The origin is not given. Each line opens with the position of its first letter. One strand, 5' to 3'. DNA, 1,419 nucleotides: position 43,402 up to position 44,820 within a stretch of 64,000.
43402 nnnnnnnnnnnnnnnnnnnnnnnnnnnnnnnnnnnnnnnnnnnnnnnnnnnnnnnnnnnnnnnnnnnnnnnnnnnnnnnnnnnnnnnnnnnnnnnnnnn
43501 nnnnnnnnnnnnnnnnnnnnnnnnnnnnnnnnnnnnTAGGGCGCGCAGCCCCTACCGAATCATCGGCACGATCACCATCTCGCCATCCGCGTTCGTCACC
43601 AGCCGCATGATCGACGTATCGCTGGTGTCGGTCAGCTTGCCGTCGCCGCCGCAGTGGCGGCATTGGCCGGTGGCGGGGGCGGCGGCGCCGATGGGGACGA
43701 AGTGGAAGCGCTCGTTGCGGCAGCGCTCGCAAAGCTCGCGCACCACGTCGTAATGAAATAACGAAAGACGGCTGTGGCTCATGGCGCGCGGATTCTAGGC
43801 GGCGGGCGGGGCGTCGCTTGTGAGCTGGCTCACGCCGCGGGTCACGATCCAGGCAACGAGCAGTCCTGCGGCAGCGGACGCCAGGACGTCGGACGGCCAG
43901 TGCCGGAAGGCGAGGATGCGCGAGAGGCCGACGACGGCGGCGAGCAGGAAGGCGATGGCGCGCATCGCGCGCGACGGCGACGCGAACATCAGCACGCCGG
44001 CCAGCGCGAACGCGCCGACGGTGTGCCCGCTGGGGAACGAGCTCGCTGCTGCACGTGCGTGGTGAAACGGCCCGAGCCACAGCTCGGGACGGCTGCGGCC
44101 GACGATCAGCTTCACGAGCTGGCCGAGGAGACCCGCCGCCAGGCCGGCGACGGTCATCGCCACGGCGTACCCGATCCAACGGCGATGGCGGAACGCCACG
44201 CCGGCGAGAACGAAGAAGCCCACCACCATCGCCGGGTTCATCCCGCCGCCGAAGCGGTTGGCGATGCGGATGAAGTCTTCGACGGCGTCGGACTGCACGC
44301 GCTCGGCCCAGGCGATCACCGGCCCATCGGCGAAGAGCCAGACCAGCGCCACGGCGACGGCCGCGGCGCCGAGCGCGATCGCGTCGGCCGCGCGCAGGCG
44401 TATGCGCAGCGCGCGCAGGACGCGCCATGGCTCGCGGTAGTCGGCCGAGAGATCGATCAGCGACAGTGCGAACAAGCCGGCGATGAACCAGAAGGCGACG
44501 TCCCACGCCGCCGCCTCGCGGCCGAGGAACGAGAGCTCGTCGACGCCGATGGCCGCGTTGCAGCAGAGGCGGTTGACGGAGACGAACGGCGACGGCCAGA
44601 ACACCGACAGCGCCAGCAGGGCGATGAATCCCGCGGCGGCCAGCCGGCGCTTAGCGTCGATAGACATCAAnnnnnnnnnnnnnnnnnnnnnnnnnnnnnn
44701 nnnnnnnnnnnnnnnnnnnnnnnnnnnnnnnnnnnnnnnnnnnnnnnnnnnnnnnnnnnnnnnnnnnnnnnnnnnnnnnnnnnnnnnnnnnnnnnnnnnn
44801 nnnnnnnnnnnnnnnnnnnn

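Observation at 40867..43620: About 2.4-kb island inserted at the 3' end of smc, flanked by ~230-bp direct repeats whose smc-coding portion differs only at synonymous sites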

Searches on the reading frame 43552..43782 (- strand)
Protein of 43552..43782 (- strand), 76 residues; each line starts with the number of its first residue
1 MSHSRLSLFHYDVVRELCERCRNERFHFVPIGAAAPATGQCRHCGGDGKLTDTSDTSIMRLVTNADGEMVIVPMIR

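Call 6: search_protein_families(library=pfam, proteins=[window:43552-43782:-], max_evalue=0.01)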
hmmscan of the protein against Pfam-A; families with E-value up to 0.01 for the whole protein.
window:43552-43782:- (76 aa): 0 families

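Call 15: find_encoding_contigs(protein=window:43552-43782:-, flank=10000, max_places=10)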
Protein window:43552-43782:- (76 aa): 4 contigs read that carry it; 4 places shown.
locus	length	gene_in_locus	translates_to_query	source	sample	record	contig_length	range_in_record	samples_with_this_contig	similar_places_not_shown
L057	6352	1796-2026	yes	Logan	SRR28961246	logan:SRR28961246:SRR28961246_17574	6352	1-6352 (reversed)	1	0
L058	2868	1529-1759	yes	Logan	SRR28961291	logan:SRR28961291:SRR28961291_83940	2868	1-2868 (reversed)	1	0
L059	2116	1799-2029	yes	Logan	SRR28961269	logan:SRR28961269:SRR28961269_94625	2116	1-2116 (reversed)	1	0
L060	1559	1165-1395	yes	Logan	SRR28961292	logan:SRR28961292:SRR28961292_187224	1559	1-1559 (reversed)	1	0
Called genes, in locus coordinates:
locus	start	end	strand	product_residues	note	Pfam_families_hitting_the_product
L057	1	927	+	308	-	?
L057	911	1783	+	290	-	PF01569:PAP2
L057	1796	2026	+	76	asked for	-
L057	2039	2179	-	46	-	PF02463:SMC_N (weak)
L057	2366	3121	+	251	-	-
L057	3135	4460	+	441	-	PF26745:SPM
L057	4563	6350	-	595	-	?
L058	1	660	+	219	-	?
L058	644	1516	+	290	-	PF01569:PAP2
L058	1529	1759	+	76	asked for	-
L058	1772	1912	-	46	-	PF02463:SMC_N (weak)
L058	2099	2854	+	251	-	-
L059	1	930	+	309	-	?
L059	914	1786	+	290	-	PF01569:PAP2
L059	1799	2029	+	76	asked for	-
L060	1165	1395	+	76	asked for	-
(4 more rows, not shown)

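Call 35: search_protein_families(library=ncbifam, proteins=[window:43552-43782:-], max_evalue=0.01)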
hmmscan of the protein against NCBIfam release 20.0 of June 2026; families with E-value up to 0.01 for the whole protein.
window:43552-43782:- (76 aa): 0 families

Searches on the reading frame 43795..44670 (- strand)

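Call 6: search_protein_families(library=pfam, proteins=[window:43795-44670:-], max_evalue=0.01)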
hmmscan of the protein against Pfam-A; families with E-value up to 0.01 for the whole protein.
window:43795-44670:- (291 aa): 3 families
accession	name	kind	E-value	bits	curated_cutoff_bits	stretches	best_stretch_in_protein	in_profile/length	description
PF01569.27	PAP2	-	2.5e-21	76.2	27.2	1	170-281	3-126/130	PAP2 superfamily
PF14360.12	PAP2_C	-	2.8e-05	25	27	1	214-275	8-71/74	PAP2 superfamily C-terminal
PF14378.12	PAP2_3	-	0.0021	18.3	27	0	207-274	122-189/190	PAP2 superfamily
